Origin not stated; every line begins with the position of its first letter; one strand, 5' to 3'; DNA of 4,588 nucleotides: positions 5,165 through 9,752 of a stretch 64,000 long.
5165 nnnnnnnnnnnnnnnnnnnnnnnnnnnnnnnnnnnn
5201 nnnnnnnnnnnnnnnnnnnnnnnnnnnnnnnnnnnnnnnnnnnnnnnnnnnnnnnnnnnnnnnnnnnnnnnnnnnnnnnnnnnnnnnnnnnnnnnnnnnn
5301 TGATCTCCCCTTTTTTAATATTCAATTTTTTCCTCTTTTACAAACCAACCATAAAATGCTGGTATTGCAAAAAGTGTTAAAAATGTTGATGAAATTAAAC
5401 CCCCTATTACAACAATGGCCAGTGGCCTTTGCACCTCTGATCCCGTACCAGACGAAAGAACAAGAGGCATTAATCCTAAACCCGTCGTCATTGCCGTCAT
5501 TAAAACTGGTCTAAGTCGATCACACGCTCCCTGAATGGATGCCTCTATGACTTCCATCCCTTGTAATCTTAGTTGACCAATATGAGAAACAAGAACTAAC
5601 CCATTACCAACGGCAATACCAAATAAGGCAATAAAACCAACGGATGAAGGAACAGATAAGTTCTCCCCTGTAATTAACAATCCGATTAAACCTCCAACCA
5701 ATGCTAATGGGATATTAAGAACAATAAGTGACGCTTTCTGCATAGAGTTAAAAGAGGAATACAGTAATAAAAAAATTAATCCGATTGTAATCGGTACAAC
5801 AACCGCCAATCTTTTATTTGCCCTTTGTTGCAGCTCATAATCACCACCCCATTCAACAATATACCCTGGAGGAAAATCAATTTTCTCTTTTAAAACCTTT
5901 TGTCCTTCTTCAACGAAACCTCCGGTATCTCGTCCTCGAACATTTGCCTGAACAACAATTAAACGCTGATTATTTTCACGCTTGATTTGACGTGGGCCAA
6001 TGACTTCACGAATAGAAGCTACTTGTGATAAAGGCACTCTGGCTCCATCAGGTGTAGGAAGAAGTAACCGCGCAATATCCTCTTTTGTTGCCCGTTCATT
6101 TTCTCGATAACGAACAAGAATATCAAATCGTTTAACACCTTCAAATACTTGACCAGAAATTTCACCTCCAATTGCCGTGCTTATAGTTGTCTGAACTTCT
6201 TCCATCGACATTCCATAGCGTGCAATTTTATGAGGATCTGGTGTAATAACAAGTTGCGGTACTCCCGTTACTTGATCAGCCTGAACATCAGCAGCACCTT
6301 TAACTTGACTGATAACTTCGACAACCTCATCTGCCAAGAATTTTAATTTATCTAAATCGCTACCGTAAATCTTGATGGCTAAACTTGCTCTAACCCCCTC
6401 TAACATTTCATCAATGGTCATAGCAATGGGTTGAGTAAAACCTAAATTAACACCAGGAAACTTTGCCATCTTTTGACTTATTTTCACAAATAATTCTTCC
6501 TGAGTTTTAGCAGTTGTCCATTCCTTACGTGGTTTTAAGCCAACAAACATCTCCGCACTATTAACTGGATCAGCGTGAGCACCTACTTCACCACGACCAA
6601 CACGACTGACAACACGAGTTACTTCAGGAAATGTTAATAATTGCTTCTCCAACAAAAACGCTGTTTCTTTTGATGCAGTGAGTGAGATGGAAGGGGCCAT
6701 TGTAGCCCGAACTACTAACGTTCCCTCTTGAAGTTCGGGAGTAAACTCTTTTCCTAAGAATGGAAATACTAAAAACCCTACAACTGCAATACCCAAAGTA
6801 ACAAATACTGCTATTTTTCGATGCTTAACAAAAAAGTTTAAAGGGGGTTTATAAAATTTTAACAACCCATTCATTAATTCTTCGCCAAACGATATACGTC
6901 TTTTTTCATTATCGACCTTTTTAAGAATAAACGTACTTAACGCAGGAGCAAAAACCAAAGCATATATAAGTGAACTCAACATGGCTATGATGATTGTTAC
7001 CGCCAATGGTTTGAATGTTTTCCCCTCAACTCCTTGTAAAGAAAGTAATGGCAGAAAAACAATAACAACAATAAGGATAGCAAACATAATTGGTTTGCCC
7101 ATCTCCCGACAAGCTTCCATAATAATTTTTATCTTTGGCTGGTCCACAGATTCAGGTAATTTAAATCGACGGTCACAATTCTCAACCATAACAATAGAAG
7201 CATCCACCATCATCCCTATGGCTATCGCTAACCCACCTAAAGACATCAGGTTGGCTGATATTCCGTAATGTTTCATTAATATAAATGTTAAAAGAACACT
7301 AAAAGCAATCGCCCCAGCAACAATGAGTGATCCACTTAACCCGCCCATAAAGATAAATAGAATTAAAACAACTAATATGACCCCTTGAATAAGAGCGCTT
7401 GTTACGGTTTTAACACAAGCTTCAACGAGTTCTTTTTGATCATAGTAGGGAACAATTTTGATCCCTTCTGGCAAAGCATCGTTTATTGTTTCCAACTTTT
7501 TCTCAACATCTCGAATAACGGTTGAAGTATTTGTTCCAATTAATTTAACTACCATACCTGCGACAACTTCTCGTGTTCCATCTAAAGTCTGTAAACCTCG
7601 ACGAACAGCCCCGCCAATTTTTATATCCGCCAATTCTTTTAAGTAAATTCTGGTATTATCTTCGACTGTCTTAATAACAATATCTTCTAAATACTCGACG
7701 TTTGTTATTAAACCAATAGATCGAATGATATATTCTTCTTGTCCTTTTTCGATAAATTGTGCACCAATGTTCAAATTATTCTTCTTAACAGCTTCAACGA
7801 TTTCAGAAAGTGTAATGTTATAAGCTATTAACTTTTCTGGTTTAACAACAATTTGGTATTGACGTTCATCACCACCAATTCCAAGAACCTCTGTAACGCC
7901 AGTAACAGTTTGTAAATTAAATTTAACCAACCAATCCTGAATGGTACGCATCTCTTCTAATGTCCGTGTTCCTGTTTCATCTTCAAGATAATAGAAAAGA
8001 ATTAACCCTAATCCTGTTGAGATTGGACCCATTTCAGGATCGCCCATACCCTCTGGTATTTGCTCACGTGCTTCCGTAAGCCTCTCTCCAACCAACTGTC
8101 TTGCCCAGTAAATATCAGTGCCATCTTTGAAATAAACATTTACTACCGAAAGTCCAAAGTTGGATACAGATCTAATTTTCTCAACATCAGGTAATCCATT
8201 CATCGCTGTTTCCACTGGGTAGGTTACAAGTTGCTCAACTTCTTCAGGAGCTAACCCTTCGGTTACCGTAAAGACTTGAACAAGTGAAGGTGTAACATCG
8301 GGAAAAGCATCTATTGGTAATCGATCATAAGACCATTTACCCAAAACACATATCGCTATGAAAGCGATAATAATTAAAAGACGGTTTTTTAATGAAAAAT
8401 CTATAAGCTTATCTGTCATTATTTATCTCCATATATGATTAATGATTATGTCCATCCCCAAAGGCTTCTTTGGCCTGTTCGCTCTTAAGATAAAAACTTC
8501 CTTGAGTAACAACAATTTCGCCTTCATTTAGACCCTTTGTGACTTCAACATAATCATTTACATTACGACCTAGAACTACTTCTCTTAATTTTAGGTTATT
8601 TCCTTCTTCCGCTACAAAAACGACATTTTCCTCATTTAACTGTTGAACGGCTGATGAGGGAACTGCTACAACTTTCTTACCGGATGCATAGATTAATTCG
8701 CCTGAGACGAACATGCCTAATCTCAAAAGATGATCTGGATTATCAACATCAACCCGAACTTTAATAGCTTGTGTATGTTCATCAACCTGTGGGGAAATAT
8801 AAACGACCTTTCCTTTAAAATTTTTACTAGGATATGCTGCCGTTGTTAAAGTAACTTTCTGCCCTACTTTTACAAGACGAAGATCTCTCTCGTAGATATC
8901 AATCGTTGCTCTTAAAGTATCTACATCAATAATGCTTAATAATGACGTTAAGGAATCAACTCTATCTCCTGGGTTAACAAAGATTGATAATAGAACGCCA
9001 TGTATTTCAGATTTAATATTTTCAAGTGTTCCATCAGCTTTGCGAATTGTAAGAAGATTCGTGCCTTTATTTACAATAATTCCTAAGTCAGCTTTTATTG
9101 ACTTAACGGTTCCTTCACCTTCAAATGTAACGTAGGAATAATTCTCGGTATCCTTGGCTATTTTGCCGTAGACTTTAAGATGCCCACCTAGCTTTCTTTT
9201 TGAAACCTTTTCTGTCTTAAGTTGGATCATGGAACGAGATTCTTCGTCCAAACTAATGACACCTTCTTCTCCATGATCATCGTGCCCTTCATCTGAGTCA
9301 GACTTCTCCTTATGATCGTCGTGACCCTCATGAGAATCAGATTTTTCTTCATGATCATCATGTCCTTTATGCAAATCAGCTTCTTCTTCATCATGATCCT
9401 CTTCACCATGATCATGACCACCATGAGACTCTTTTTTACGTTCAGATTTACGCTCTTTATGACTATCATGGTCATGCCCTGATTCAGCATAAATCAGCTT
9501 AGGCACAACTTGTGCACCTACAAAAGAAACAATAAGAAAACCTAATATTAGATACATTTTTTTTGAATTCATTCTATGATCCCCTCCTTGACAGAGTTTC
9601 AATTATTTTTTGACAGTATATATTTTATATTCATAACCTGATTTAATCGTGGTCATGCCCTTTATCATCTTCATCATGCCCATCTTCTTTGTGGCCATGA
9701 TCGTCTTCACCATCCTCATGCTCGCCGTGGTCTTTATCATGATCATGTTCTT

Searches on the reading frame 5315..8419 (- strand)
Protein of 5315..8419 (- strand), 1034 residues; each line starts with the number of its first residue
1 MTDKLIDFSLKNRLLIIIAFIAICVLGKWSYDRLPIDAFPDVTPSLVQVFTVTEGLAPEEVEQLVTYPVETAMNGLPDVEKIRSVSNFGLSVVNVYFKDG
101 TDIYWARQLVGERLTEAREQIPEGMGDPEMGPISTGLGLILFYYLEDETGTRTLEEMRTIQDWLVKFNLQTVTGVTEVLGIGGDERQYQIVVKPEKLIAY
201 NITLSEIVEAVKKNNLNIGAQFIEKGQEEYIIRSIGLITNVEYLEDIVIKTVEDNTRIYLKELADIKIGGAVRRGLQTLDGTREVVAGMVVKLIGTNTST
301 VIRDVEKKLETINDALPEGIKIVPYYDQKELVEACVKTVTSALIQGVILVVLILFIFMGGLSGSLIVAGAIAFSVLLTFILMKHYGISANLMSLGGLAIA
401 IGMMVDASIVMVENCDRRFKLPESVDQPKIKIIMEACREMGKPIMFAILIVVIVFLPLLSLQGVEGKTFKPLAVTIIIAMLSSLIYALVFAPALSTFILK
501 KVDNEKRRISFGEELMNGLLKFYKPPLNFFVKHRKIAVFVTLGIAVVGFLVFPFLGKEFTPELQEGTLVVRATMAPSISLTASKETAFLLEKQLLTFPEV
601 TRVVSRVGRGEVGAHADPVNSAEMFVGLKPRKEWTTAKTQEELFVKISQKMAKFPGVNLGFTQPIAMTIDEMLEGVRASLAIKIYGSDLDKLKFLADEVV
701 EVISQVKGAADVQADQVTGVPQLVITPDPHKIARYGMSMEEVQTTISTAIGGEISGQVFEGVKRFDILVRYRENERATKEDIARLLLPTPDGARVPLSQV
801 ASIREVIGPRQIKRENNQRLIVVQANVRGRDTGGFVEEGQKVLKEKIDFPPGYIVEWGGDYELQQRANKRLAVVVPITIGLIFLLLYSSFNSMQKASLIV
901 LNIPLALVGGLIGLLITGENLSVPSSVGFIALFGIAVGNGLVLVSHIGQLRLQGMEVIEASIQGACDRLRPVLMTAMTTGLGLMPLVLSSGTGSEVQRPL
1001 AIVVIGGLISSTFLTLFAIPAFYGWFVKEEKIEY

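Call 62: search_protein_families(library=pfam, proteins=[window:5315-8419:-], max_evalue=0.00001)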
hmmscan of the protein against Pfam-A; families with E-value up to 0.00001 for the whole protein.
window:5315-8419:- (1034 aa): 1 family
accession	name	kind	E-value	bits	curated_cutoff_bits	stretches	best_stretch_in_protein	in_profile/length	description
PF00873.25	ACR_tran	-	2.3e-289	962.9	28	1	6-1024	2-1018/1021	AcrB/AcrD/AcrF family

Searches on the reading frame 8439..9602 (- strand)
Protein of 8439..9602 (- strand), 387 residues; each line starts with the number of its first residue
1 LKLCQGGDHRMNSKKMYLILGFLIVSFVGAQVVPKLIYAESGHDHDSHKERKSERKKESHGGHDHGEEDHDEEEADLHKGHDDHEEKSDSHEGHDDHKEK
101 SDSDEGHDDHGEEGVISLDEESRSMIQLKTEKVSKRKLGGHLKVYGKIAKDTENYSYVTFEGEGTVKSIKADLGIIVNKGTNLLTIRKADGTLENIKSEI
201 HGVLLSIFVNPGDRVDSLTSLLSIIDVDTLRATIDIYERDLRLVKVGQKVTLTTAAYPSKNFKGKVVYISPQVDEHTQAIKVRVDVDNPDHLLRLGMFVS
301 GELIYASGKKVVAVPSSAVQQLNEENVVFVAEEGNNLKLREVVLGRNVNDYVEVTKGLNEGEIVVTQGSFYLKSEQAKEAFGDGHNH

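Call 62: search_protein_families(library=pfam, proteins=[window:8439-9602:-], max_evalue=0.00001)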
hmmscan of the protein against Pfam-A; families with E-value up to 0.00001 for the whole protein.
window:8439-9602:- (387 aa): 2 families
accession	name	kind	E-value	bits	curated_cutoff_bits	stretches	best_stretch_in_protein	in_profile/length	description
PF16576.10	HlyD_D23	-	6.5e-33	114.3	30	1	195-299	110-214/214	Barrel-sandwich domain of CusB or HlyD membrane-fusion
PF13437.12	HlyD_3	-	1.6e-20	74.2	22.2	1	196-294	2-104/106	HlyD family secretion protein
